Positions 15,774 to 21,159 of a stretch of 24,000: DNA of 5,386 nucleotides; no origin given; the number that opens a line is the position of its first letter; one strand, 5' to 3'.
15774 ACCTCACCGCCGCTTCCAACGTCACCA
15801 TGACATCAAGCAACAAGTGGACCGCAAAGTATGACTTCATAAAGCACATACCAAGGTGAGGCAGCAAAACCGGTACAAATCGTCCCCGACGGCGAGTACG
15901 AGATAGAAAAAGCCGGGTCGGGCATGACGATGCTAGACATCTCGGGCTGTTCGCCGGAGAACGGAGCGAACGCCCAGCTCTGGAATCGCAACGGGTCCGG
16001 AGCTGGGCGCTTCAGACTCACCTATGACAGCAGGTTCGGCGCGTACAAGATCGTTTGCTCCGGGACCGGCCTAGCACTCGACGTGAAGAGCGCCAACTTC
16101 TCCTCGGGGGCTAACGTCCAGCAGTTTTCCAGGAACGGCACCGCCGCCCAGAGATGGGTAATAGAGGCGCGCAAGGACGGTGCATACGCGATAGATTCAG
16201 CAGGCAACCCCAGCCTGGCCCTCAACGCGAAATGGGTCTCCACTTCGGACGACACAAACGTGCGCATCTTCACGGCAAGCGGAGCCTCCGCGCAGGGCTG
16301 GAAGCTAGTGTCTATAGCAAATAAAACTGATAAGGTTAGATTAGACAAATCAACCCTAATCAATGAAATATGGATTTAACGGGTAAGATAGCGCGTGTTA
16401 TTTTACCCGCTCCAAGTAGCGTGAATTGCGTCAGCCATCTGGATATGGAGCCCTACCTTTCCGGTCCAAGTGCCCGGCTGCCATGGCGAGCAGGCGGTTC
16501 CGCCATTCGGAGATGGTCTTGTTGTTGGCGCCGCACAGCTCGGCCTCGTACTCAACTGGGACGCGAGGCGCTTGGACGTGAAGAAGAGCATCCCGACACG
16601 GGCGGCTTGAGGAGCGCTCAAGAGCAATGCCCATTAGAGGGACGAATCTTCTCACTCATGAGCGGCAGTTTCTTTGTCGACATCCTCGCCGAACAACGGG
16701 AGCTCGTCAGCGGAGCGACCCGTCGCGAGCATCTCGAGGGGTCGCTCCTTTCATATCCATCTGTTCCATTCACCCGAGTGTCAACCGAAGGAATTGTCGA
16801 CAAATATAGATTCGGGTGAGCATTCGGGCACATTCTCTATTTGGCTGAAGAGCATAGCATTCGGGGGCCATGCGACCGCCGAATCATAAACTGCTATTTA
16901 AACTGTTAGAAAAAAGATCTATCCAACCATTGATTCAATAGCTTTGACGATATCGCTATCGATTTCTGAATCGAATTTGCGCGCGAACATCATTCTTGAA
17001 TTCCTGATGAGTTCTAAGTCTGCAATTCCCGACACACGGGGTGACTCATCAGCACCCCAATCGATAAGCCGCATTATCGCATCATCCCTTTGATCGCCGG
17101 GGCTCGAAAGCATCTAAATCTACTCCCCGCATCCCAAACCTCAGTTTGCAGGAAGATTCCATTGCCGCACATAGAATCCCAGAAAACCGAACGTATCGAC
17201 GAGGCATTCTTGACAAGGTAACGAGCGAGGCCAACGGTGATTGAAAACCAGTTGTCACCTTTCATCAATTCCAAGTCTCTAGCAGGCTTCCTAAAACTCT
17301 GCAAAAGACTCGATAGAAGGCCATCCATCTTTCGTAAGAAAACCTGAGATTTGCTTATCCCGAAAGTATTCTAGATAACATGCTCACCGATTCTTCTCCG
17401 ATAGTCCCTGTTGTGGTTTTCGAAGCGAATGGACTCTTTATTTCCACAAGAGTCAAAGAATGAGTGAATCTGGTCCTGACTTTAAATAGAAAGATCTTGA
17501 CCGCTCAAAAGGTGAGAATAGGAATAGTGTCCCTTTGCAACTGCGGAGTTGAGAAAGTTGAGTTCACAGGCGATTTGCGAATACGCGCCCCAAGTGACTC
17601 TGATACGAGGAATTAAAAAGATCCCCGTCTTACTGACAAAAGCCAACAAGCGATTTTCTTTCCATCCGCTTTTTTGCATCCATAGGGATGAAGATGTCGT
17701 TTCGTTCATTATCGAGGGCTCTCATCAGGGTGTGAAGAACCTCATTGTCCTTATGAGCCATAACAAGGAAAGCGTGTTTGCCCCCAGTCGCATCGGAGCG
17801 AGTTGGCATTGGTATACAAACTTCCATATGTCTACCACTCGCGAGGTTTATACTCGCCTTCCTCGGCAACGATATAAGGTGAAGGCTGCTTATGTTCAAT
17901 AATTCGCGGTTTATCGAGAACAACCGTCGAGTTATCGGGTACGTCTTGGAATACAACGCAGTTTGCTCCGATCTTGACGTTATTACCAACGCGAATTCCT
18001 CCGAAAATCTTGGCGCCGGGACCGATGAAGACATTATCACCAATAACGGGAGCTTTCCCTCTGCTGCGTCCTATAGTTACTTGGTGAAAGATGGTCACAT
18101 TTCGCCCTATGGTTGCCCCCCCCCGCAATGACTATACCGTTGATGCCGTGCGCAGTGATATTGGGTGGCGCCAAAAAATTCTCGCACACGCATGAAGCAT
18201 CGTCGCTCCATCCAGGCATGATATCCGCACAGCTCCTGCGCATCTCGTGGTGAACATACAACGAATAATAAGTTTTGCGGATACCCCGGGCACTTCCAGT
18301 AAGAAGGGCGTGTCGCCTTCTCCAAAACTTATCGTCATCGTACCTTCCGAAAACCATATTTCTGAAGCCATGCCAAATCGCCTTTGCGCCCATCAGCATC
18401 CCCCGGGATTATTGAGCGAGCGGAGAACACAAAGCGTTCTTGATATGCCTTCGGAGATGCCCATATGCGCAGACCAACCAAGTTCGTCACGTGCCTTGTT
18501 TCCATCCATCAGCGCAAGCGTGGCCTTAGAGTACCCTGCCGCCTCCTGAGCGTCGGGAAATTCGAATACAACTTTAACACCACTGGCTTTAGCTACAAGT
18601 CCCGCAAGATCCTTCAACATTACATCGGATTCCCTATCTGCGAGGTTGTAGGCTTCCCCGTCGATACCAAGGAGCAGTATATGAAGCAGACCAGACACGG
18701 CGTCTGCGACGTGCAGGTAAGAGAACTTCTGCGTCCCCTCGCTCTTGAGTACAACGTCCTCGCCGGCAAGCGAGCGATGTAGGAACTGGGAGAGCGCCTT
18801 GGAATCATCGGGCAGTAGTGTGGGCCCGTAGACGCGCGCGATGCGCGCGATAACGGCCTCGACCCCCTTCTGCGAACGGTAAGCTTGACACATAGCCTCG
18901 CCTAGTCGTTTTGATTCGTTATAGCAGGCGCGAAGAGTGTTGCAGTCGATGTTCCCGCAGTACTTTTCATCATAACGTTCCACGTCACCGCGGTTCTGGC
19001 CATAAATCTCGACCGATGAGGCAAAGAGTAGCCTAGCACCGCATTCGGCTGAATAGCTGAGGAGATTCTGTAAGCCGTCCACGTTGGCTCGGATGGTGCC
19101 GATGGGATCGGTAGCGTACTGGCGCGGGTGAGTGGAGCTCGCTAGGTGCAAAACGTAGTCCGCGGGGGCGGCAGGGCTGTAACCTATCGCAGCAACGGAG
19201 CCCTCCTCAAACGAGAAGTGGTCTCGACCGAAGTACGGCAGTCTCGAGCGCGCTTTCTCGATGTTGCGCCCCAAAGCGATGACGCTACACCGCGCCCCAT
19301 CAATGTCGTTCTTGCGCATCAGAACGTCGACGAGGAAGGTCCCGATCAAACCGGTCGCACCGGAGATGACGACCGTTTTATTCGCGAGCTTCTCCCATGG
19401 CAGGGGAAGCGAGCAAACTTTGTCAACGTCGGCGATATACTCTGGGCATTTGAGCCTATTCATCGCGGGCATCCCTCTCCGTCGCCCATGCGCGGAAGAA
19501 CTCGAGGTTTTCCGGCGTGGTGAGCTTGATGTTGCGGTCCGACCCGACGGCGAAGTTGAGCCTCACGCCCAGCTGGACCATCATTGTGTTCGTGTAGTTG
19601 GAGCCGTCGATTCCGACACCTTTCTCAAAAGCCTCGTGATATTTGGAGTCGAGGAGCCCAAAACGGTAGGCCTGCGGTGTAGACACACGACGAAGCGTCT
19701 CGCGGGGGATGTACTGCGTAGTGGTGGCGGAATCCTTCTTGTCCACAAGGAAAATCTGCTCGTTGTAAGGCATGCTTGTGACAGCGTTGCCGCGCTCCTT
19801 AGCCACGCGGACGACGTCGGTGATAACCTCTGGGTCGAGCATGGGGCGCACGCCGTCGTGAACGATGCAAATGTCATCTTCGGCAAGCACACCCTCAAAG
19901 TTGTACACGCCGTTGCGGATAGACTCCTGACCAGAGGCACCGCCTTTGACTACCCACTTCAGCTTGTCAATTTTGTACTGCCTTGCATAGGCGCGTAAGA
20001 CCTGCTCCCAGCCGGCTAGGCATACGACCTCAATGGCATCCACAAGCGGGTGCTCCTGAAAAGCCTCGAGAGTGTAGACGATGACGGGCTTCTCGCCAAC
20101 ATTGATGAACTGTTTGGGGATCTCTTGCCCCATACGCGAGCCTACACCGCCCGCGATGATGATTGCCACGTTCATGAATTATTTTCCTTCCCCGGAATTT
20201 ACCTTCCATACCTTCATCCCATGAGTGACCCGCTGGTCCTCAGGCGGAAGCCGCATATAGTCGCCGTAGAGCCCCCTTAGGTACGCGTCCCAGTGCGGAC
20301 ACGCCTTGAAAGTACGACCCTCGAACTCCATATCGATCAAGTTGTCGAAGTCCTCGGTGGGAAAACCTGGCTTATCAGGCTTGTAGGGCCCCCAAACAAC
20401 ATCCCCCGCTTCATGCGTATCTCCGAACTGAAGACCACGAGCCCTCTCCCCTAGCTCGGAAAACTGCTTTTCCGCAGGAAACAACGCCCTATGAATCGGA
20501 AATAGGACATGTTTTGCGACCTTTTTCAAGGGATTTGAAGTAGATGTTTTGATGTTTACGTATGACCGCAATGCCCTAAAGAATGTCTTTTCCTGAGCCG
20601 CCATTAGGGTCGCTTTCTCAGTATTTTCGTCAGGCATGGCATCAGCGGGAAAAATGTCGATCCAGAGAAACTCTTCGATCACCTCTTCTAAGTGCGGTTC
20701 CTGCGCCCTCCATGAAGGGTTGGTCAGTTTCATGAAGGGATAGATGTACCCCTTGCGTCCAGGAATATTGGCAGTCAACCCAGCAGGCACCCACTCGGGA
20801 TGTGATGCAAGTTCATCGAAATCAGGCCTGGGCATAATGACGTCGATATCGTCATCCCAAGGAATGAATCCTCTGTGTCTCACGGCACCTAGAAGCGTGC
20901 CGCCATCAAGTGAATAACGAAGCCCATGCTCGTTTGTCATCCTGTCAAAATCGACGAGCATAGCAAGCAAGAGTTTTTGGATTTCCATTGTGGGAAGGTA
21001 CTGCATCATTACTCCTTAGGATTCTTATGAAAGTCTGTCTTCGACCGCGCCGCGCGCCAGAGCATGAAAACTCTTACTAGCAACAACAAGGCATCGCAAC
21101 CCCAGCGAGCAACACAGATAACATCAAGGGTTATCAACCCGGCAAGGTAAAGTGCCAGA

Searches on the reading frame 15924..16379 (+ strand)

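Call 75: search_protein_families(library=pfam, proteins=[window:15924-16379:+], max_evalue=0.001)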
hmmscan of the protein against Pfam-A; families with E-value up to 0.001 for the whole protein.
window:15924-16379:+ (151 aa): 2 families
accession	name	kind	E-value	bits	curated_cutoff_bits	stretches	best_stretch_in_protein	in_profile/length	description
PF14200.12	RicinB_lectin_2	-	2.1e-29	102.5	25.6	3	30-115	5-88/89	Ricin-type beta-trefoil lectin domain-like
PF00652.28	Ricin_B_lectin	-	3.8e-10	40.5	29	1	42-129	4-85/126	Ricin-type beta-trefoil lectin domain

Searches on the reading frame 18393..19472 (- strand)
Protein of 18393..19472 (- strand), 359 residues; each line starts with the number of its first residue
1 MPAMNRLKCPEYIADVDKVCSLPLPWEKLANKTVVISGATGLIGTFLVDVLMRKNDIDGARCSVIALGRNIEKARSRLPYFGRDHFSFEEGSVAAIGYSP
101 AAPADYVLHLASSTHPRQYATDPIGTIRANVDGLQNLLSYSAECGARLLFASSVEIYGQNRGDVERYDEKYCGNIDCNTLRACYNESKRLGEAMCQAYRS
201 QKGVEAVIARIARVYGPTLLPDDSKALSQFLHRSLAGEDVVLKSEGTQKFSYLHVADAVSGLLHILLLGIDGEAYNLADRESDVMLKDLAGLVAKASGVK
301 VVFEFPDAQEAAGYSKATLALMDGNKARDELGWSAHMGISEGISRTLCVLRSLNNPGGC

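Call 75: search_protein_families(library=pfam, proteins=[window:18393-19472:-], max_evalue=0.001)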
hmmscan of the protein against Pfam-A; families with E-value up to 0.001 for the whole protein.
window:18393-19472:- (359 aa): 5 families
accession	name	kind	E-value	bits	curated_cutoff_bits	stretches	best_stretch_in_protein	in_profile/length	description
PF01370.27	Epimerase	-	1.2e-40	139.8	20.9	1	34-278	1-240/240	NAD dependent epimerase/dehydratase family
PF16363.11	GDP_Man_Dehyd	-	2.6e-22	80.2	27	1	36-345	2-331/332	GDP-mannose 4,6 dehydratase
PF07993.18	NAD_binding_4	-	8.2e-11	42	20.1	1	104-216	89-209/258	Male sterility protein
PF01073.25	3Beta_HSD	-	3.2e-07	30.1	22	1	35-217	1-184/280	3-beta hydroxysteroid dehydrogenase/isomerase family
PF04321.23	RmlD_sub_bind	-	1.6e-05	24.6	27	1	34-217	3-154/287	RmlD substrate binding domain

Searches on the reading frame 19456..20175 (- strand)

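Call 75: search_protein_families(library=pfam, proteins=[window:19456-20175:-], max_evalue=0.001)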
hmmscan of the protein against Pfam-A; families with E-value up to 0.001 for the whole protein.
window:19456-20175:- (239 aa): 2 families
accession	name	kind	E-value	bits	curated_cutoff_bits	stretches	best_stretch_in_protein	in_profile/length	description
PF01128.25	IspD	-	3e-35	122.4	27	1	3-226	2-214/221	2-C-methyl-D-erythritol 4-phosphate cytidylyltransferase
PF12804.13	NTP_transf_3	-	5.4e-11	43.4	27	1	4-140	1-126/160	MobA-like NTP transferase domain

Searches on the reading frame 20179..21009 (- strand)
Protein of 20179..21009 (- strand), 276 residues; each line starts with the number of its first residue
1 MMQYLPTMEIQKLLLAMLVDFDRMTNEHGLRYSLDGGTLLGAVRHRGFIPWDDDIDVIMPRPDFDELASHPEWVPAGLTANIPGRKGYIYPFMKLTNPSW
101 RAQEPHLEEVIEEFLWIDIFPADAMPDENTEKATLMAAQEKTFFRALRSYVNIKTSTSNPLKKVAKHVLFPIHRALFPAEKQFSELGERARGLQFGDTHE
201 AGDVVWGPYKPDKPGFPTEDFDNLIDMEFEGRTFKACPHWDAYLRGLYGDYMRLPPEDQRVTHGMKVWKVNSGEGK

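Call 75: search_protein_families(library=pfam, proteins=[window:20179-21009:-], max_evalue=0.001)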
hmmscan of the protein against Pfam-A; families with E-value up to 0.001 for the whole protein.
window:20179-21009:- (276 aa): 1 family
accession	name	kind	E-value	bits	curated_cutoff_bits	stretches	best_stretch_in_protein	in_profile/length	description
PF04991.19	LicD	-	1.4e-37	130.5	22.6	1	25-249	1-227/227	LicD family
